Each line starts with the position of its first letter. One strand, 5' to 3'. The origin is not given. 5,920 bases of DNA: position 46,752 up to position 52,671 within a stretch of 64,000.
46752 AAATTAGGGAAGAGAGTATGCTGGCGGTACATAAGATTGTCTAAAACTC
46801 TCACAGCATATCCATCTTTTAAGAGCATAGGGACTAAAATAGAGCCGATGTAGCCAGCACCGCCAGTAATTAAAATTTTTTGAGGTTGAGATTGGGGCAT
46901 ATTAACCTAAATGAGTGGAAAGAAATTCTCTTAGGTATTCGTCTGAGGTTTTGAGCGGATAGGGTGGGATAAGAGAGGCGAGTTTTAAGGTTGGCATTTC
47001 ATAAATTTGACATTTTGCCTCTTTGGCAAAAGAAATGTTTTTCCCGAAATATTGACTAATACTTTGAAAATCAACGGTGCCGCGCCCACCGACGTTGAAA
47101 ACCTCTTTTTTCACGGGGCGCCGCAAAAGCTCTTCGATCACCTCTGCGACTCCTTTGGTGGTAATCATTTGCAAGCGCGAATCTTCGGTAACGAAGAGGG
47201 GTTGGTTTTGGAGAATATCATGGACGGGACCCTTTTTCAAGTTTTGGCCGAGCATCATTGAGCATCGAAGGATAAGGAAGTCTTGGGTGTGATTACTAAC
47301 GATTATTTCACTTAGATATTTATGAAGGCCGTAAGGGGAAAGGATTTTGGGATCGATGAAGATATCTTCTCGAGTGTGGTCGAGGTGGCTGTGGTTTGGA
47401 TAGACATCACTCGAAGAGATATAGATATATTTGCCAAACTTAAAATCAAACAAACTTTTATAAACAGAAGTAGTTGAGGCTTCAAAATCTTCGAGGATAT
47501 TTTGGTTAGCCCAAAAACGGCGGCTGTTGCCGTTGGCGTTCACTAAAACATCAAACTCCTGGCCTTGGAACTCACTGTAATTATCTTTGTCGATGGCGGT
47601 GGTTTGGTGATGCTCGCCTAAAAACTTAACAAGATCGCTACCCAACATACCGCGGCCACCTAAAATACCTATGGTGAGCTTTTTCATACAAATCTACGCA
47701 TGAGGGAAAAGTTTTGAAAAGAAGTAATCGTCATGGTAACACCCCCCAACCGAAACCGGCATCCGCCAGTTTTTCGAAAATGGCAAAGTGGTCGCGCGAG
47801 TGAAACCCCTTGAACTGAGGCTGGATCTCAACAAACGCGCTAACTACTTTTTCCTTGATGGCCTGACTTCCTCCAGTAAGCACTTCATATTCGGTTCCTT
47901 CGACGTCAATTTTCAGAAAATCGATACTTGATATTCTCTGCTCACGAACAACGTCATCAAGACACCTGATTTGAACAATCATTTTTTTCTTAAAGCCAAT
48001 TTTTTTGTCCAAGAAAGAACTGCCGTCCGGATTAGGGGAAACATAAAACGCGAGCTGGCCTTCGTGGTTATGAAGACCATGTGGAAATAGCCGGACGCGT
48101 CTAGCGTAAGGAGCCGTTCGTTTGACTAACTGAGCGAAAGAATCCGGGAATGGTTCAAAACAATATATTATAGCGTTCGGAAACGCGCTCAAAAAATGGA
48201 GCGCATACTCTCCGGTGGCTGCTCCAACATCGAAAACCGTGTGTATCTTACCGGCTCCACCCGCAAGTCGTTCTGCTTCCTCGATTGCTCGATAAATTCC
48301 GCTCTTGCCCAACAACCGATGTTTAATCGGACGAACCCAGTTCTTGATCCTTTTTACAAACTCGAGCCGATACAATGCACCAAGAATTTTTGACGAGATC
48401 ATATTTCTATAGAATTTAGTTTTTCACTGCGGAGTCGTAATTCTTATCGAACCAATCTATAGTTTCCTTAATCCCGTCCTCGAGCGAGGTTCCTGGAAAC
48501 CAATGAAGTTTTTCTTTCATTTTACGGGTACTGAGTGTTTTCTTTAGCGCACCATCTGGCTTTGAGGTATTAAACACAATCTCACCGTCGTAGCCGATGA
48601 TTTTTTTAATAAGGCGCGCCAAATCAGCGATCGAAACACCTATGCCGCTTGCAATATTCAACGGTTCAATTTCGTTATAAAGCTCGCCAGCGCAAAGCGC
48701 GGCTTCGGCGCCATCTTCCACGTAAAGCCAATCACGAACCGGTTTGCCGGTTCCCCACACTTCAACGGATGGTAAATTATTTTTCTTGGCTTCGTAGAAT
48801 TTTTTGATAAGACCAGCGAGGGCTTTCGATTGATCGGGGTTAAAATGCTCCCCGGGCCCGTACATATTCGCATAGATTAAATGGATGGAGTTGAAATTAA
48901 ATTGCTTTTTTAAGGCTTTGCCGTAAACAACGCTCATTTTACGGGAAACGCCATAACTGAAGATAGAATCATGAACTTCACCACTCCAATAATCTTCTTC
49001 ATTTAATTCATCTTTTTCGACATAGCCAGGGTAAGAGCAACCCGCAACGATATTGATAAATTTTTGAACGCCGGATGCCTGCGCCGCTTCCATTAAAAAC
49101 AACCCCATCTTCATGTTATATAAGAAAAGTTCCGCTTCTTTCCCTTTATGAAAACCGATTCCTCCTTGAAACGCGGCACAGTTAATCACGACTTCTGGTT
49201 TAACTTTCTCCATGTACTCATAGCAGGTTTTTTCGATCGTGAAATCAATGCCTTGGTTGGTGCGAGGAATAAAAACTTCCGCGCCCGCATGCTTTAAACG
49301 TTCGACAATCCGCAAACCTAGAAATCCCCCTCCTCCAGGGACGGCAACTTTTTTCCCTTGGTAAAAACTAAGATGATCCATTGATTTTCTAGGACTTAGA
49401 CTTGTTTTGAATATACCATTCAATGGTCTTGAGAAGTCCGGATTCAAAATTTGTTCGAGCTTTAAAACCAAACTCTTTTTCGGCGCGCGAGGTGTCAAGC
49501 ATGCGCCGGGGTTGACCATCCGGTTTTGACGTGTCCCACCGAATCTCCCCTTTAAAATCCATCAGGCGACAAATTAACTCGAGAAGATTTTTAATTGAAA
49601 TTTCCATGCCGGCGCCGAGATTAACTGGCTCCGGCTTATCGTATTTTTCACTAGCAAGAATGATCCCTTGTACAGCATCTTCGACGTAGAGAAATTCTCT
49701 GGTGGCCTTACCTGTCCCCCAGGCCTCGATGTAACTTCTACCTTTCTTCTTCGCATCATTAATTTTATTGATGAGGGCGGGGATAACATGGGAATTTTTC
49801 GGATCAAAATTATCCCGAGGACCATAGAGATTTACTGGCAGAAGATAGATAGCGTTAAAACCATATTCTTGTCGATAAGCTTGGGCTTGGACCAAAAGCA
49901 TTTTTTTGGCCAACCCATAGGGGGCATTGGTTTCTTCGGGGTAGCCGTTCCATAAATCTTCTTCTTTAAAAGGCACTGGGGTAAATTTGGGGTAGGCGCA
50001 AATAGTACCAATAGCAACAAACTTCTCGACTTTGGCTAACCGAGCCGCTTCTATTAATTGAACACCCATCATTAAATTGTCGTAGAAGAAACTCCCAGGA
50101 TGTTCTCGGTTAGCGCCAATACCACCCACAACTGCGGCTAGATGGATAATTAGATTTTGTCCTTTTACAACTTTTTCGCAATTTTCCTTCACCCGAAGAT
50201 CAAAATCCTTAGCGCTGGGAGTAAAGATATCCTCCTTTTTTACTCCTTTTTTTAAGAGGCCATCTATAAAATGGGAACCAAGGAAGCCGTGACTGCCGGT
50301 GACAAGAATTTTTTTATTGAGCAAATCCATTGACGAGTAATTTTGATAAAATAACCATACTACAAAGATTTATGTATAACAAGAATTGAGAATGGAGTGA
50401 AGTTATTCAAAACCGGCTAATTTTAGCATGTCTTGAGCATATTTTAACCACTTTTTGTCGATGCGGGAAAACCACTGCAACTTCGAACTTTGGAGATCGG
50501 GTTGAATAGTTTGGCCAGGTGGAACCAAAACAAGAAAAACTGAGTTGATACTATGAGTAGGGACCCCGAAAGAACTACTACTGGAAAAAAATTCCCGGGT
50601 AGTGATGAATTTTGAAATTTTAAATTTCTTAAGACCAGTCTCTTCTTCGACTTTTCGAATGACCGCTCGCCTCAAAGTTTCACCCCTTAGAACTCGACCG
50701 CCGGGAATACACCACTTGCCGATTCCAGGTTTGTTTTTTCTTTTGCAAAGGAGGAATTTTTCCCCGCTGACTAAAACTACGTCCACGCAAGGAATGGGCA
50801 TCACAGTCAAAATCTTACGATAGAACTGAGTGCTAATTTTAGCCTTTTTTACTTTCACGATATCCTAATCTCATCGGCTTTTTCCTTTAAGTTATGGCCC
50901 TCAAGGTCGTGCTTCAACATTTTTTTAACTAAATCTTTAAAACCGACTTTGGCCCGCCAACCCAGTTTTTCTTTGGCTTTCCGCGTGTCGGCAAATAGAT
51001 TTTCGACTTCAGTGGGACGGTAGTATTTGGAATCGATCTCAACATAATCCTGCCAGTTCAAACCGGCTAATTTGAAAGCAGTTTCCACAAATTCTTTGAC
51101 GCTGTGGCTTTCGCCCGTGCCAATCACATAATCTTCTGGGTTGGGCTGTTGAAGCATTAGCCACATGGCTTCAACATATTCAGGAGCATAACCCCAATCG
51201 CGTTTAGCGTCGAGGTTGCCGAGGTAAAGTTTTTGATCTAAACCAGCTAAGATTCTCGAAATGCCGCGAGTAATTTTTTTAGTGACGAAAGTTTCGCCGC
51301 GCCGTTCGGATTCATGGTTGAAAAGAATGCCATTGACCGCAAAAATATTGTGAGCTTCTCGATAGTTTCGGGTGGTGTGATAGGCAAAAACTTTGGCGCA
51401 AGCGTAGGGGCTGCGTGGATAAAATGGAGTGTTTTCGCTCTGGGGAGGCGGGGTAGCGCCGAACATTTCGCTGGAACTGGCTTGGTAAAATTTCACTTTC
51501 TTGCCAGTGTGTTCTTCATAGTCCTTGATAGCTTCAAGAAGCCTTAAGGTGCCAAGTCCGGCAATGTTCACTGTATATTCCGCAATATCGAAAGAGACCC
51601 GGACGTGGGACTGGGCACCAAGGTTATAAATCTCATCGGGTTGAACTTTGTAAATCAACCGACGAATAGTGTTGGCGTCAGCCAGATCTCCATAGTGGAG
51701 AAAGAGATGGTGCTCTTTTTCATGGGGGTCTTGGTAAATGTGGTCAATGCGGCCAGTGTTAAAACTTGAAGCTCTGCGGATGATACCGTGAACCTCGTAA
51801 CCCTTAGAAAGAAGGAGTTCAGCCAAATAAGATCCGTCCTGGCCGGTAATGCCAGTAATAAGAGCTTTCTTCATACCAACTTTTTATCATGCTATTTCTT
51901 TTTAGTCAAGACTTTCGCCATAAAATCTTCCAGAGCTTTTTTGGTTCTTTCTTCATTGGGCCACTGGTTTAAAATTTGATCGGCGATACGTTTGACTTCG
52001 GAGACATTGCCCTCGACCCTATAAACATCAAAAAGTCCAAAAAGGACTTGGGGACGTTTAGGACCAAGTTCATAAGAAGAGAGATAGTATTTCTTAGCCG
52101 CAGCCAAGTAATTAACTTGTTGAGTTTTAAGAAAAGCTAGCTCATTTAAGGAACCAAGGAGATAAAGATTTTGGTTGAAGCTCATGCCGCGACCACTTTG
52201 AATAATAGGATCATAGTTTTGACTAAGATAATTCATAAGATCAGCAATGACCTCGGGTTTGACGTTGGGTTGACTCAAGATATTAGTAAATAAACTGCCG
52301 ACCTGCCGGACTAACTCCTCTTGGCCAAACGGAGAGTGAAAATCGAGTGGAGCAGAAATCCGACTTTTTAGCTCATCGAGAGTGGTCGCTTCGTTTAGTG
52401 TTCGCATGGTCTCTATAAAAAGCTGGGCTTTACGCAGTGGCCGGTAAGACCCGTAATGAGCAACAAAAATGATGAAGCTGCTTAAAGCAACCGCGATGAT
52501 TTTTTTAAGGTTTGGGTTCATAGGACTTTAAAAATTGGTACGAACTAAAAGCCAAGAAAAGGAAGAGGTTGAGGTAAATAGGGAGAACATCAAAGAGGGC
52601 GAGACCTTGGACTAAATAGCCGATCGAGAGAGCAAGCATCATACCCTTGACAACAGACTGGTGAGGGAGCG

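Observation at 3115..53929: About 51-kb surface-glycan supercluster with at least four nucleotide-sugar routes and about 20 transferases/tailoring enzymes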

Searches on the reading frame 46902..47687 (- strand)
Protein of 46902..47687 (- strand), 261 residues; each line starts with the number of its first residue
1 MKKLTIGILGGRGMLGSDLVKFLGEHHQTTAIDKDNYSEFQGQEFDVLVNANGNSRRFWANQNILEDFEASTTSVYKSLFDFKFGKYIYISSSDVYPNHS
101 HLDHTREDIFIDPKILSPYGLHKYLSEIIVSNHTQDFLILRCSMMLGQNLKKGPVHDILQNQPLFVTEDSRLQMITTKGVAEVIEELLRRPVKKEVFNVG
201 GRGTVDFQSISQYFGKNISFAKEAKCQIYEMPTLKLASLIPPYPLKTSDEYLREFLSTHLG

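Call 9: search_protein_families(library=pfam, proteins=[window:46902-47687:-])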
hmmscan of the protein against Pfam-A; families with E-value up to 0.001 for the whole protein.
window:46902-47687:- (261 aa): 2 families
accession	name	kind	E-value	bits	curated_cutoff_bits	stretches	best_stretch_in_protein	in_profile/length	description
PF01370.27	Epimerase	-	2.3e-11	44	20.9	1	8-149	3-176/240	NAD dependent epimerase/dehydratase family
PF04321.23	RmlD_sub_bind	-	1.5e-08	34.5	27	1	88-205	97-218/287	RmlD substrate binding domain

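Call 50: search_protein_families(library=ncbifam, max_evalue=1e-8, proteins=[window:46902-47687:-])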
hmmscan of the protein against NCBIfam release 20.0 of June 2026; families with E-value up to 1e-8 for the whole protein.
window:46902-47687:- (261 aa): 0 families

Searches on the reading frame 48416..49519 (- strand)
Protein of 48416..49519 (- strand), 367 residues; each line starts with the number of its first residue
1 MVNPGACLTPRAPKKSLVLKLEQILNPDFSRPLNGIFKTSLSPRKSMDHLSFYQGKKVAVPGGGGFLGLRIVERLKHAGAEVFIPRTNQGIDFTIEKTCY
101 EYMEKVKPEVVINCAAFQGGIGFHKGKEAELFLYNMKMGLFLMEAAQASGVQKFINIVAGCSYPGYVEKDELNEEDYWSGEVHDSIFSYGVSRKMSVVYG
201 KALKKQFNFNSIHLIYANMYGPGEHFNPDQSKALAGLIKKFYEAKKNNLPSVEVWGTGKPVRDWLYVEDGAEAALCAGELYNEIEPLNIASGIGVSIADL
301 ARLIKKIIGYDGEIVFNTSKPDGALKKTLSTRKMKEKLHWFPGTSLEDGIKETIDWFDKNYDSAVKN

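Call 9: search_protein_families(library=pfam, proteins=[window:48416-49519:-])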
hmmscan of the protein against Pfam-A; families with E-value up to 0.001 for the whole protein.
window:48416-49519:- (367 aa): 3 families
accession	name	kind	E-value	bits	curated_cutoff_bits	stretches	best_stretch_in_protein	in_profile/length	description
PF01370.27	Epimerase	-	1.6e-37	129.6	20.9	1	59-289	2-239/240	NAD dependent epimerase/dehydratase family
PF16363.11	GDP_Man_Dehyd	-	7.6e-11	42.5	27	1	96-353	64-332/332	GDP-mannose 4,6 dehydratase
PF04321.23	RmlD_sub_bind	-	1e-06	28.5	27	1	57-118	2-62/287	RmlD substrate binding domain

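Call 50: search_protein_families(library=ncbifam, max_evalue=1e-8, proteins=[window:48416-49519:-])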
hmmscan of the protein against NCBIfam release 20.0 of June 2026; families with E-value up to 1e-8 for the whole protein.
window:48416-49519:- (367 aa): 5 families
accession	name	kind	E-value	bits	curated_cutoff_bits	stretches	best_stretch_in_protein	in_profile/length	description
NF047922.1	GDPFucSynFcl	equivalog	1.2e-61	208.8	500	1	55-361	2-305/308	GDP-L-fucose synthase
TIGR01181.1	dTDP_gluc_dehyt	equivalog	3.2e-19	69.2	365.1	1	94-362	60-316/321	dTDP-glucose 4,6-dehydratase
TIGR01179.1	galE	equivalog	1.4e-15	57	262.3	1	101-360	64-328/332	UDP-glucose 4-epimerase GalE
NF007490.0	PRK10084.1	subfamily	4.5e-13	48.9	649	1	188-361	166-338/361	dTDP-glucose 4,6-dehydratase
NF007582.0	PRK10217.1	equivalog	2.1e-10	40.3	698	1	192-360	163-334/355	dTDP-glucose 4,6-dehydratase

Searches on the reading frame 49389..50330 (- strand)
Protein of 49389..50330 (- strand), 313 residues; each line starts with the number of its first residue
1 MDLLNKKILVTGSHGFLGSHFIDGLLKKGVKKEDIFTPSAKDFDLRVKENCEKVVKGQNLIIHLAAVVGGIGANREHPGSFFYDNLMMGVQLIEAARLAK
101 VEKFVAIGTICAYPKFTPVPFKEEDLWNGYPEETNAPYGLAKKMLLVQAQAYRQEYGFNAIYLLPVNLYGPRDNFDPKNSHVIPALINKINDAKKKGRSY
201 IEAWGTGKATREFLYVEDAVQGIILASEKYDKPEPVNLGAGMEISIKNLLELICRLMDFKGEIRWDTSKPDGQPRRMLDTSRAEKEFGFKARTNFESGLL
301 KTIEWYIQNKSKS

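Call 9: search_protein_families(library=pfam, proteins=[window:49389-50330:-])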
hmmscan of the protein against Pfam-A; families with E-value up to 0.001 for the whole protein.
window:49389-50330:- (313 aa): 5 families
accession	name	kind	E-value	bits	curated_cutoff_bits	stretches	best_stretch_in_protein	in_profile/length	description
PF01370.27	Epimerase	-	3e-54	184.4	20.9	1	8-239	1-240/240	NAD dependent epimerase/dehydratase family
PF16363.11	GDP_Man_Dehyd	-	2e-28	100.3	27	1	43-299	59-329/332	GDP-mannose 4,6 dehydratase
PF01073.25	3Beta_HSD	-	4.9e-09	36.1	22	1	9-234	1-236/280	3-beta hydroxysteroid dehydrogenase/isomerase family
PF02719.21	Polysacc_synt_2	-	4.9e-06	26.4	20.2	0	44-109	62-128/293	Polysaccharide biosynthesis protein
PF13460.12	NAD_binding_10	-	0.00022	21.6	27.2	1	42-117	45-106/184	NAD(P)H-binding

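Call 50: search_protein_families(library=ncbifam, max_evalue=1e-8, proteins=[window:49389-50330:-])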
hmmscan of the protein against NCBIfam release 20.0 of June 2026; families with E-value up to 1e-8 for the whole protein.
window:49389-50330:- (313 aa): 11 families
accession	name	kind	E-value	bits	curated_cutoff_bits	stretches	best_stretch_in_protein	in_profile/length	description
NF047922.1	GDPFucSynFcl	equivalog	8.3e-86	288.2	500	1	5-312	2-307/308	GDP-L-fucose synthase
TIGR04180.1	EDH_00030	hypoth_equivalog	1.7e-30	106.1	475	1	8-269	1-268/297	NAD-dependent 4,6-dehydratase LegB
TIGR01181.1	dTDP_gluc_dehyt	equivalog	6.7e-30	104.3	365.1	1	44-311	58-316/321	dTDP-glucose 4,6-dehydratase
TIGR01179.1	galE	equivalog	3.6e-19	68.8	262.3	1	52-311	63-330/332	UDP-glucose 4-epimerase GalE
NF011728.1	PRK15181.1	equivalog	5.6e-16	58.5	760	1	44-311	77-342/348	Vi polysaccharide biosynthesis UDP-N-acetylglucosaminuronic acid C-4 epimerase TviC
NF007490.0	PRK10084.1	subfamily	1.2e-15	57.4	649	1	135-311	164-339/361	dTDP-glucose 4,6-dehydratase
NF007582.0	PRK10217.1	equivalog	3.3e-13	49.4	698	1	129-311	151-336/355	dTDP-glucose 4,6-dehydratase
TIGR02197.1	heptose_epim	equivalog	3.5e-11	42.8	274.6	1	8-265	1-268/316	ADP-glyceromanno-heptose 6-epimerase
NF042422.1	oxyalk_red_OleD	equivalog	2.1e-10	40.5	580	1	7-229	2-217/329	2-alkyl-3-oxoalkanoate reductase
NF007956.0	PRK10675.1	subfamily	4.4e-10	39.2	394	0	45-307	59-330/338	UDP-glucose 4-epimerase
TIGR03466.1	HpnA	hypoth_equivalog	6.8e-09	35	367.65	0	7-257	2-246/327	hopanoid-associated sugar epimerase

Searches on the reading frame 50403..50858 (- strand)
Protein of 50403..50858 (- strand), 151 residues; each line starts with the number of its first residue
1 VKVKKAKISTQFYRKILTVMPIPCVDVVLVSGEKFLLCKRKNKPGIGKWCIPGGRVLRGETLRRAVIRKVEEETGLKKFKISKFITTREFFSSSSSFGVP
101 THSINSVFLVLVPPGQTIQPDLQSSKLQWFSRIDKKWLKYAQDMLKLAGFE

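Call 9: search_protein_families(library=pfam, proteins=[window:50403-50858:-])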
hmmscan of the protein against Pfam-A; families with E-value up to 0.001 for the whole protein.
window:50403-50858:- (151 aa): 2 families
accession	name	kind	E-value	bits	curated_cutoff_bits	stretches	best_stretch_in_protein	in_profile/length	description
PF00293.34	NUDIX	-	1.8e-18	67.3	21.1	1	22-132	3-115/134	NUDIX domain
PF16262.11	DUF4916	-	0.00017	21.7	27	1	37-143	42-152/170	Domain of unknown function (DUF4916)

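Call 50: search_protein_families(library=ncbifam, max_evalue=1e-8, proteins=[window:50403-50858:-])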
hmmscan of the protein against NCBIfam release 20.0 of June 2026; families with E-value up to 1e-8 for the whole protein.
window:50403-50858:- (151 aa): 4 families
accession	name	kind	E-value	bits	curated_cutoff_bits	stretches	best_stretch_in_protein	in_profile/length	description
NF011963.0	PRK15434.1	subfamily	3.3e-13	49.6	146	1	13-132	8-131/159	GDP-mannose mannosyl hydrolase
NF003787.0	PRK05379.1-4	equivalog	4.4e-11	42.3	449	1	13-79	195-265/346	bifunctional nicotinamide-nucleotide adenylyltransferase/Nudix hydroxylase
NF003788.0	PRK05379.1-5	equivalog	5.3e-09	35.8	354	1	25-77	216-268/351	bifunctional nicotinamide-nucleotide adenylyltransferase/Nudix hydroxylase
NF006530.0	PRK08999.1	equivalog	7.1e-09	35.1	245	1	27-88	12-74/315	Nudix family hydrolase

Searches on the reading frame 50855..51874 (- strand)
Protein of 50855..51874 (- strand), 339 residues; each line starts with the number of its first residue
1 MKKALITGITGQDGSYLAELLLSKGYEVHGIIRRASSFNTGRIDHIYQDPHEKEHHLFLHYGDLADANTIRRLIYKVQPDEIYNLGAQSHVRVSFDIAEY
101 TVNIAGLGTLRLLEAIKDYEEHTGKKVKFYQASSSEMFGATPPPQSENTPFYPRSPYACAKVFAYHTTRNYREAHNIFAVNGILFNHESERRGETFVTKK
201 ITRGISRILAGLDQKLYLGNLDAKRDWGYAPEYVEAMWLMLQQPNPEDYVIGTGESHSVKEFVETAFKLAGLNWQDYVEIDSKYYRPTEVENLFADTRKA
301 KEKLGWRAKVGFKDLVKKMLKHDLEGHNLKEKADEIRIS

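Call 9: search_protein_families(library=pfam, proteins=[window:50855-51874:-])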
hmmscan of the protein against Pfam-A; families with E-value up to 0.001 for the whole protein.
window:50855-51874:- (339 aa): 3 families
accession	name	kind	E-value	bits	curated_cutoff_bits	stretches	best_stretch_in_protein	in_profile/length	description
PF16363.11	GDP_Man_Dehyd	-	1.6e-140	468.7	27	1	5-319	1-332/332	GDP-mannose 4,6 dehydratase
PF01370.27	Epimerase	-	1.7e-71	240.9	20.9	1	4-252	1-240/240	NAD dependent epimerase/dehydratase family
PF04321.23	RmlD_sub_bind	-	8.8e-07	28.7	27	1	3-187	2-154/287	RmlD substrate binding domain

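Call 50: search_protein_families(library=ncbifam, max_evalue=1e-8, proteins=[window:50855-51874:-])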
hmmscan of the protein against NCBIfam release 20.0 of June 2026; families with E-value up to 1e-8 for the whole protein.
window:50855-51874:- (339 aa): 8 families
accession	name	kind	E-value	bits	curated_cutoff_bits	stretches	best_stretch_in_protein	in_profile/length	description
TIGR01472.1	gmd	equivalog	8.7e-163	541.4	415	1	2-325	1-340/342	GDP-mannose 4,6-dehydratase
TIGR01181.1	dTDP_gluc_dehyt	equivalog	8.8e-31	107.2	365.1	1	4-321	2-309/321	dTDP-glucose 4,6-dehydratase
TIGR04180.1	EDH_00030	hypoth_equivalog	6.4e-27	94.4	475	1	5-309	2-295/297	NAD-dependent 4,6-dehydratase LegB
TIGR02622.1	CDP_4_6_dhtase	equivalog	4.2e-20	72.2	278.45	1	2-122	5-121/352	CDP-glucose 4,6-dehydratase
TIGR01179.1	galE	equivalog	2.2e-19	69.5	262.3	1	4-178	2-166/332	UDP-glucose 4-epimerase GalE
NF007490.0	PRK10084.1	subfamily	6.6e-17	61.5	649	1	49-328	45-339/361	dTDP-glucose 4,6-dehydratase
NF007582.0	PRK10217.1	equivalog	2.6e-16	59.7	698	1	1-269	1-269/355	dTDP-glucose 4,6-dehydratase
NF043036.1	ErythonDh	equivalog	7.3e-09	35.3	325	0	3-164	2-156/321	D-erythronate dehydrogenase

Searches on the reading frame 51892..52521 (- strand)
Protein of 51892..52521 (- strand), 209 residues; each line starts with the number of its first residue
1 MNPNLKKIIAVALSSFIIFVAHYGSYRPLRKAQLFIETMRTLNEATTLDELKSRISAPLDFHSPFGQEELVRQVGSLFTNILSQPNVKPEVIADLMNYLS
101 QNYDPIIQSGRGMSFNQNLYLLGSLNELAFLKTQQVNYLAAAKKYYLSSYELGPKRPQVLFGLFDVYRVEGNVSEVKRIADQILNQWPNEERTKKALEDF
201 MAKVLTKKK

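Call 9: search_protein_families(library=pfam, proteins=[window:51892-52521:-])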
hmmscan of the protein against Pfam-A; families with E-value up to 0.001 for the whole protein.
window:51892-52521:- (209 aa): 0 families

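Call 40: search_protein_families(library=pfam, max_evalue=1, proteins=[window:51892-52521:-])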
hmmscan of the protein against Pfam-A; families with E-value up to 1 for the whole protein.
window:51892-52521:- (209 aa): 2 families
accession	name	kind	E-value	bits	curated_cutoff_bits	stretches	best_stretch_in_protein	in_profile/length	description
PF22264.1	DUF6952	-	0.11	13.4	27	0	180-205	50-75/79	Family of unknown function (DUF6952)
PF13428.12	TPR_14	-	0.12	13.6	23.5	0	158-194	2-38/44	Tetratricopeptide repeat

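Call 66: find_homologous_proteins(query=window:51892-52521:-, max_evalue=0.00001)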
Query window:51892-52521:- (209 aa): 125 proteins with E <= 0.00001 among 338 candidates; the best 120 are listed.
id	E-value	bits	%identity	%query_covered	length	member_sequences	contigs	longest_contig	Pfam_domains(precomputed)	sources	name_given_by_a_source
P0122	2.6e-131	453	100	100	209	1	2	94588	-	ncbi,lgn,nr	ncbi:MAG: hypothetical protein HY093_04390 [Candidatus Liptonbacteria bacterium]|nr:hypothetical pro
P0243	1.3e-81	291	63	100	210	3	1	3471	-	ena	-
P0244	2.2e-80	287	62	100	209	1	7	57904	-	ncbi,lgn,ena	ncbi:MAG: hypothetical protein AAB738_00860 [Patescibacteria group bacterium]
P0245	7.1e-78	279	61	98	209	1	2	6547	-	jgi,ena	-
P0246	2.3e-77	277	60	100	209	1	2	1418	-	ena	-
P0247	5.1e-76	273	60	100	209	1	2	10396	-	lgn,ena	-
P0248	5.8e-76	273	62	97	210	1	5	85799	-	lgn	-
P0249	7.0e-76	272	60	100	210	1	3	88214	-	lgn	-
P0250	9.9e-76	272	61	97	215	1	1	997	-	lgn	-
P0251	1.3e-75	272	60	100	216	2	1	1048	-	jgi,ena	-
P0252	9.6e-75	269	61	100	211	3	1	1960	-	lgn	-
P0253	1.8e-74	268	60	98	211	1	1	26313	-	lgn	-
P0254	3.1e-73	264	59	98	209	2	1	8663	-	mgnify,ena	mgnify:CR=1 FL=1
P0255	9.3e-73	262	62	86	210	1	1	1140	-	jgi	-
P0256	1.3e-72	262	57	98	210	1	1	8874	-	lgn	-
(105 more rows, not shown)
